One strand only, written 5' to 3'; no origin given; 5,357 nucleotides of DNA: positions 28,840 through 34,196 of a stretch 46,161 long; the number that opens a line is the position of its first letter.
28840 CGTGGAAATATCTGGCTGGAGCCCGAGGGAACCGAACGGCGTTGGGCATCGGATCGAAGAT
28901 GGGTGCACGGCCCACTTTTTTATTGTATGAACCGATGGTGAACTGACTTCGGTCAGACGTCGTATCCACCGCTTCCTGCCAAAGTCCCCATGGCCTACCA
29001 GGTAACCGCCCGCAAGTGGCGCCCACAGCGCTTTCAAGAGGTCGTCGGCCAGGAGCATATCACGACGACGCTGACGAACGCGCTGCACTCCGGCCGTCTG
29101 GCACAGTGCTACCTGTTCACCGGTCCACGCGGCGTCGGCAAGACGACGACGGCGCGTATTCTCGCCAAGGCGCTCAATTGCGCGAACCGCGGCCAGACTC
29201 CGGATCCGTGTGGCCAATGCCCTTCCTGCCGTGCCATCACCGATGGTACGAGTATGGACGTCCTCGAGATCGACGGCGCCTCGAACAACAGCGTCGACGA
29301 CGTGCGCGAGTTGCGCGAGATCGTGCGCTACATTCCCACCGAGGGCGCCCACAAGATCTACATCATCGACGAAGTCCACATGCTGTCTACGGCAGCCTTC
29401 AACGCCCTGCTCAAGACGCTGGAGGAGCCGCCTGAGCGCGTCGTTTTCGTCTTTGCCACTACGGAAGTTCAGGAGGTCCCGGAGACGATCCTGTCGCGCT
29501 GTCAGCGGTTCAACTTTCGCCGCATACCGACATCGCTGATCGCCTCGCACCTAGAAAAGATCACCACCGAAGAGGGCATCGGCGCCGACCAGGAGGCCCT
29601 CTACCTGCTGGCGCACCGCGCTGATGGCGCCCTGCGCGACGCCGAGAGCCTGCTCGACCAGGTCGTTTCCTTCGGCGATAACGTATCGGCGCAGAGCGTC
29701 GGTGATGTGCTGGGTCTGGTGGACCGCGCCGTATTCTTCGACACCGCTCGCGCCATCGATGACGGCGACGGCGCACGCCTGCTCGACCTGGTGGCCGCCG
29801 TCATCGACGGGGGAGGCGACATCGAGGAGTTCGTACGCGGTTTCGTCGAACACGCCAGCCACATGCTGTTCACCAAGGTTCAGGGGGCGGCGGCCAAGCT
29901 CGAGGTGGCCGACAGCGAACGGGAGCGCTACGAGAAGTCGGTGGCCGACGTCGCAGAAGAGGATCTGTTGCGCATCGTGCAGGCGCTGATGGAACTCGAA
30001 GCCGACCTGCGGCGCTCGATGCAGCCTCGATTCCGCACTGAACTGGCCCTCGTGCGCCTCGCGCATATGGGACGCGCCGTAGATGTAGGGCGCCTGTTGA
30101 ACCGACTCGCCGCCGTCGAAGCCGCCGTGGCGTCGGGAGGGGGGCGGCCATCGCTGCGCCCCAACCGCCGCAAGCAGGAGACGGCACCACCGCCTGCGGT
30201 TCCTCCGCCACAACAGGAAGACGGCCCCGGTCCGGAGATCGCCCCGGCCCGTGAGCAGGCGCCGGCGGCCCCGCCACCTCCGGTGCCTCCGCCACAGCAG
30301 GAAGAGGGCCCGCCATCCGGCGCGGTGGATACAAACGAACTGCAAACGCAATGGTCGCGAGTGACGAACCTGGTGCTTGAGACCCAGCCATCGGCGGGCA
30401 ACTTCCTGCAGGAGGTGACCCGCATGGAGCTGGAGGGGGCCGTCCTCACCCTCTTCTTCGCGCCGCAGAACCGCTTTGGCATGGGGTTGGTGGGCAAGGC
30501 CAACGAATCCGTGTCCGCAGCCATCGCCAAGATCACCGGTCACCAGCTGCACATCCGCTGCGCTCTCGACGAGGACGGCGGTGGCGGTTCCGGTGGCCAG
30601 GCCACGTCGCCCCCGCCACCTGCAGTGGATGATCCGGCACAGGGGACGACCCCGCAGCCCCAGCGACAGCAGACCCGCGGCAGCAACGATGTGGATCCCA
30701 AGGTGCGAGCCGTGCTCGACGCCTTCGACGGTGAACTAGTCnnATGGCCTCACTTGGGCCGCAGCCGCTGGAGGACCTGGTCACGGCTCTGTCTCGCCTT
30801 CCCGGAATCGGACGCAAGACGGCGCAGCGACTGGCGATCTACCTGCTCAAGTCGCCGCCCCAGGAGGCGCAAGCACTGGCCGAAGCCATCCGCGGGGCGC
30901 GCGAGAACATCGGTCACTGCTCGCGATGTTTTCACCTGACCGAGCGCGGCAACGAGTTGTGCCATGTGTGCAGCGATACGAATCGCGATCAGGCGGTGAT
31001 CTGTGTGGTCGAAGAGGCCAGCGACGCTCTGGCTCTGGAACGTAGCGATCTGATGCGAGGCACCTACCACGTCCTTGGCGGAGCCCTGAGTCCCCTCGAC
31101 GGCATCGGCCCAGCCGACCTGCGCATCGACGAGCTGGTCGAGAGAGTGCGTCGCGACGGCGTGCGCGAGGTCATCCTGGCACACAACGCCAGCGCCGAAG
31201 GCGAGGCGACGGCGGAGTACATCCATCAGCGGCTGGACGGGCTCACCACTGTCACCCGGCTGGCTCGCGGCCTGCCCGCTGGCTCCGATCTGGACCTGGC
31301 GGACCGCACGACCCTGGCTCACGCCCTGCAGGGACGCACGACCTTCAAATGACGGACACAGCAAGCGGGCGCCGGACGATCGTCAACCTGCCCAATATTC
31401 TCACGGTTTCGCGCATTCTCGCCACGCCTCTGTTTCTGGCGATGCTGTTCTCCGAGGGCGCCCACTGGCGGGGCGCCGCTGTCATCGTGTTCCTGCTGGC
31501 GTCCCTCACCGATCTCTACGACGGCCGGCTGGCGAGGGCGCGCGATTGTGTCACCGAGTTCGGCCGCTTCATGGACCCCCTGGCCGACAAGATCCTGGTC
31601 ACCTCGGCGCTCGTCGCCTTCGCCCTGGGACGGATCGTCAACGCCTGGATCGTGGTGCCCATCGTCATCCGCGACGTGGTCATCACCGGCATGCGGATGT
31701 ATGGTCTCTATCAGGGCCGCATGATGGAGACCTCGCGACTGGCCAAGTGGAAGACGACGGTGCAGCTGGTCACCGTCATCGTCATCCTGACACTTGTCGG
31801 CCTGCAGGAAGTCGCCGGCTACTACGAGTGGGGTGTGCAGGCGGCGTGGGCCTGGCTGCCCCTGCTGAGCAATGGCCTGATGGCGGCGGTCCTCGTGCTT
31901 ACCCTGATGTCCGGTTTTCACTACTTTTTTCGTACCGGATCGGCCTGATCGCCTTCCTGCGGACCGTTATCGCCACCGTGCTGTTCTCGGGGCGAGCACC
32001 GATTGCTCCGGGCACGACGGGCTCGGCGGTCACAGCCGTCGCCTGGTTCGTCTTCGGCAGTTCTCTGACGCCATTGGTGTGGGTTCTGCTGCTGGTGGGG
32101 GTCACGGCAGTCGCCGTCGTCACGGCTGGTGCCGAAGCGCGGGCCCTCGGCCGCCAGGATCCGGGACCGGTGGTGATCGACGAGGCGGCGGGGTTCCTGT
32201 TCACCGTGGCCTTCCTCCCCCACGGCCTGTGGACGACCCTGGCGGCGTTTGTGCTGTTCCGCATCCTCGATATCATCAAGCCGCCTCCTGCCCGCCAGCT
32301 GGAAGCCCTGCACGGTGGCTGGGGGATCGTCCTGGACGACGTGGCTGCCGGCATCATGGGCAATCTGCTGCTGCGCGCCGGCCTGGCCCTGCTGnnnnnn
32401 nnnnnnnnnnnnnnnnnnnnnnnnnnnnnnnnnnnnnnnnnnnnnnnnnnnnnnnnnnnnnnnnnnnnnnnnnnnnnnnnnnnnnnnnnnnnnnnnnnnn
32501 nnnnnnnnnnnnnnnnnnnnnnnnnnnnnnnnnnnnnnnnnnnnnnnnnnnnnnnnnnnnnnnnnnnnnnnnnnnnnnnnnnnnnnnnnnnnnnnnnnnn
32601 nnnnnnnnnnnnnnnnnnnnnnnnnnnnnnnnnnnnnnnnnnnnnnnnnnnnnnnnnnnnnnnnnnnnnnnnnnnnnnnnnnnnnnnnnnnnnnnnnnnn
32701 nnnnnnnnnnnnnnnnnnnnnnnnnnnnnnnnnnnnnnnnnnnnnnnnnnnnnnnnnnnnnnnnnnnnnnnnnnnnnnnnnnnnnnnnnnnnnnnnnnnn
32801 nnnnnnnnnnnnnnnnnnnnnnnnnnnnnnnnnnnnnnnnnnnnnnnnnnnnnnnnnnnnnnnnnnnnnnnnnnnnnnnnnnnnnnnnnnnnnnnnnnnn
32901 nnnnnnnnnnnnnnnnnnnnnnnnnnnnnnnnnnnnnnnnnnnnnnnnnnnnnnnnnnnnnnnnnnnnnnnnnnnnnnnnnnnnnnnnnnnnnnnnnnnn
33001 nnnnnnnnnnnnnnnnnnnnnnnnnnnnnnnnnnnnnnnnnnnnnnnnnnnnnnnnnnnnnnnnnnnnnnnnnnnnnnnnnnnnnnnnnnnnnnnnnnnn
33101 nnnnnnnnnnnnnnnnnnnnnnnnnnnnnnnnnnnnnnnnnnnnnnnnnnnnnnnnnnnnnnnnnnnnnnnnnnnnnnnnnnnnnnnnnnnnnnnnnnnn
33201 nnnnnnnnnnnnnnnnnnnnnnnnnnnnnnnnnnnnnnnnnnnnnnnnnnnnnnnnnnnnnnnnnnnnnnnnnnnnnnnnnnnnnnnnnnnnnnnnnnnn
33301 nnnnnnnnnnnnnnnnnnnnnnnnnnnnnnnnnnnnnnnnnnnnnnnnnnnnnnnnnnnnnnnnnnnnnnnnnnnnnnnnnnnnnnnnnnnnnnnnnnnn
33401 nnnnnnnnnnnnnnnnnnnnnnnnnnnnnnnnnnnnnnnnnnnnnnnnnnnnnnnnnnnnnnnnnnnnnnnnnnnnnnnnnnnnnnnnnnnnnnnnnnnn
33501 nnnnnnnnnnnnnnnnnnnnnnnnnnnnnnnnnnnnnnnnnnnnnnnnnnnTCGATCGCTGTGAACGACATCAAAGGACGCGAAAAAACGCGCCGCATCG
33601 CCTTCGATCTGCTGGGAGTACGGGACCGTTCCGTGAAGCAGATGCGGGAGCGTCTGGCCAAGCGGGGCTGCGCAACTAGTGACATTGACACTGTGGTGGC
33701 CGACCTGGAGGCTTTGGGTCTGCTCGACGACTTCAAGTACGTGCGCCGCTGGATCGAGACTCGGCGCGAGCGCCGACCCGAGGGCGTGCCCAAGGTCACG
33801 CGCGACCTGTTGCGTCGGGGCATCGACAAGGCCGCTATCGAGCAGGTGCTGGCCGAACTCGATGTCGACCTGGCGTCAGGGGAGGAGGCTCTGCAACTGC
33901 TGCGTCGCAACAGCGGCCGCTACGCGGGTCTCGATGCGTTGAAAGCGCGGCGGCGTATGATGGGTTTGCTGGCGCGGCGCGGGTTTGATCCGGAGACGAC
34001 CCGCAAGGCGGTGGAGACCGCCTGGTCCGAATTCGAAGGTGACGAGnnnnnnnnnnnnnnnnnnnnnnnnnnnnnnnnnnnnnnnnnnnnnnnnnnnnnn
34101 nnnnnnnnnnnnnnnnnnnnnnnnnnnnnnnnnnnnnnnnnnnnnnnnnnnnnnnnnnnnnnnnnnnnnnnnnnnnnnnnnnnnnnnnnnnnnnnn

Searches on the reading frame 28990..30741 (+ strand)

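Call 56: search_protein_families(library=ncbifam, proteins=[window:28990-30741:+], max_evalue=1e-10)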
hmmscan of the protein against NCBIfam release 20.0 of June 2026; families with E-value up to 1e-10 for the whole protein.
window:28990-30741:+ (584 aa): 66 families (the best 25 are shown)
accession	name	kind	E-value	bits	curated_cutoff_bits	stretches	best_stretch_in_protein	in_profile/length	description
NF011526.0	PRK14965.1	equivalog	1.2e-157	526.3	670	1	1-583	1-570/578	DNA polymerase III subunits gamma and tau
NF004046.1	PRK05563.1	equivalog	5.8e-145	484.4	400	1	3-528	2-524/567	DNA polymerase III subunit gamma/tau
NF011512.0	PRK14950.1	equivalog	6.9e-135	451.4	593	1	1-527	1-544/585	DNA polymerase III subunits gamma and tau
TIGR02397.1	dnaX_nterm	equivalog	1.3e-134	448.9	250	1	3-357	1-354/355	DNA polymerase III subunit gamma/tau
NF006585.0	PRK09111.1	equivalog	8e-132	440.9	604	1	2-442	26-465/616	DNA polymerase III subunit gamma/tau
NF011510.0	PRK14948.1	equivalog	6.3e-128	428.3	593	1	1-543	3-533/640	DNA polymerase III subunit gamma/tau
NF011524.0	PRK14963.1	equivalog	3e-125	419.8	601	1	8-571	6-544/647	DNA polymerase III subunits gamma and tau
NF005942.0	PRK07994.1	equivalog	6.3e-123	412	613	1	1-374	1-362/655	DNA polymerase III subunit gamma/tau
NF004962.0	PRK06305.1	equivalog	7.9e-122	407.8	559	1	2-379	3-370/465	DNA polymerase III subunits gamma and tau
NF005173.0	PRK06647.1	equivalog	2e-119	400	623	1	1-381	1-380/568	DNA polymerase III subunits gamma and tau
NF011531.0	PRK14971.1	equivalog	4e-119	399.2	685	1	3-429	4-438/614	DNA polymerase III subunit gamma/tau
NF011515.0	PRK14954.1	equivalog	6.2e-118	395.1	1117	1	1-449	1-459/620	DNA polymerase III subunits gamma and tau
NF011516.0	PRK14955.1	equivalog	3.1e-114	381.9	560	1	1-365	1-378/397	DNA polymerase III subunits gamma and tau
NF011514.0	PRK14953.1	equivalog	8.8e-107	358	536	1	1-373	1-367/488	DNA polymerase III subunits gamma and tau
NF005846.3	PRK07764.1-6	equivalog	1.4e-105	354.8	625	1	8-416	4-413/628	DNA polymerase III subunit gamma and tau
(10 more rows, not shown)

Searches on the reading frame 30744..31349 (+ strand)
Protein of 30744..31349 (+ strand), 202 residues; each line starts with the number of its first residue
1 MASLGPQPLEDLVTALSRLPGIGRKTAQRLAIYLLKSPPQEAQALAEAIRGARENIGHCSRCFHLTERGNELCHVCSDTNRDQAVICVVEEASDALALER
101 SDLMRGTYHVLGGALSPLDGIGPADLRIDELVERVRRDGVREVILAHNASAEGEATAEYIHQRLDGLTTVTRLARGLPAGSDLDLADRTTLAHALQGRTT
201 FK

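Call 56: search_protein_families(library=ncbifam, proteins=[window:30744-31349:+], max_evalue=1e-10)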
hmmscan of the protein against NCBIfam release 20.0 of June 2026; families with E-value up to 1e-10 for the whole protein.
window:30744-31349:+ (202 aa): 1 family
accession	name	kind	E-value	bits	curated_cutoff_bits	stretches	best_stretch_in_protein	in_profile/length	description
TIGR00615.1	recR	equivalog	4.1e-68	228.7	162.55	1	6-199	4-196/196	recombination mediator RecR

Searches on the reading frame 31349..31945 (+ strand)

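Call 56: search_protein_families(library=ncbifam, proteins=[window:31349-31945:+], max_evalue=1e-10)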
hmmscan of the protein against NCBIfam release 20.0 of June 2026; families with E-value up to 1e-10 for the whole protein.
window:31349-31945:+ (199 aa): 3 families
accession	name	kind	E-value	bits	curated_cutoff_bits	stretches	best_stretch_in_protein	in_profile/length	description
TIGR00560.1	pgsA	equivalog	2.3e-35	122.7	109.1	1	12-195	1-175/183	CDP-diacylglycerol--glycerol-3-phosphate 3-phosphatidyltransferase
NF053678.1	ClpnSynClsA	equivalog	4.3e-22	79.1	240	1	11-156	2-146/180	cardiolipin synthase ClsA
NF008090.0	PRK10832.1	equivalog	2e-18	67.1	304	1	12-169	3-168/182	CDP-diacylglycerol--glycerol-3-phosphate 3-phosphatidyltransferase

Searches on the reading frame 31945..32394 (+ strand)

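Call 79: search_protein_families(library=ncbifam, proteins=[window:31945-32394:+], max_evalue=1e-8)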
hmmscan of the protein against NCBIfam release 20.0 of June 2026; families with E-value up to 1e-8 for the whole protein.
window:31945-32394:+ (150 aa): 1 family
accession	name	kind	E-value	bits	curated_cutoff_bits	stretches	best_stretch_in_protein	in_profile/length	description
NF008288.0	PRK11068.1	equivalog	7.6e-23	81.3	226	1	8-142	17-152/165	phosphatidylglycerophosphatase A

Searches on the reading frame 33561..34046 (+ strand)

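Call 3: search_protein_families(library=pfam, proteins=[window:33561-34046:+], max_evalue=0.01)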
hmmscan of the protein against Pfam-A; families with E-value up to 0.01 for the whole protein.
window:33561-34046:+ (162 aa): 4 families
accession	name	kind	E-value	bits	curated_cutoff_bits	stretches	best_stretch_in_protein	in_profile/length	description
PF21982.2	RecX_HTH1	-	3.6e-16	59.3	26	1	11-49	2-40/40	RecX, first three-helix domain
PF21981.2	RecX_HTH3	-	1.4e-08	35.1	26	1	108-151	5-48/48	RecX, third three-helix domain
PF02631.22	RecX_HTH2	-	6.2e-08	33.2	26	1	56-97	1-42/42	RecX, second three-helix domain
PF19551.4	DUF6074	-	0.0014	19.2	27.2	0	21-50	36-65/83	Family of unknown function (DUF6074)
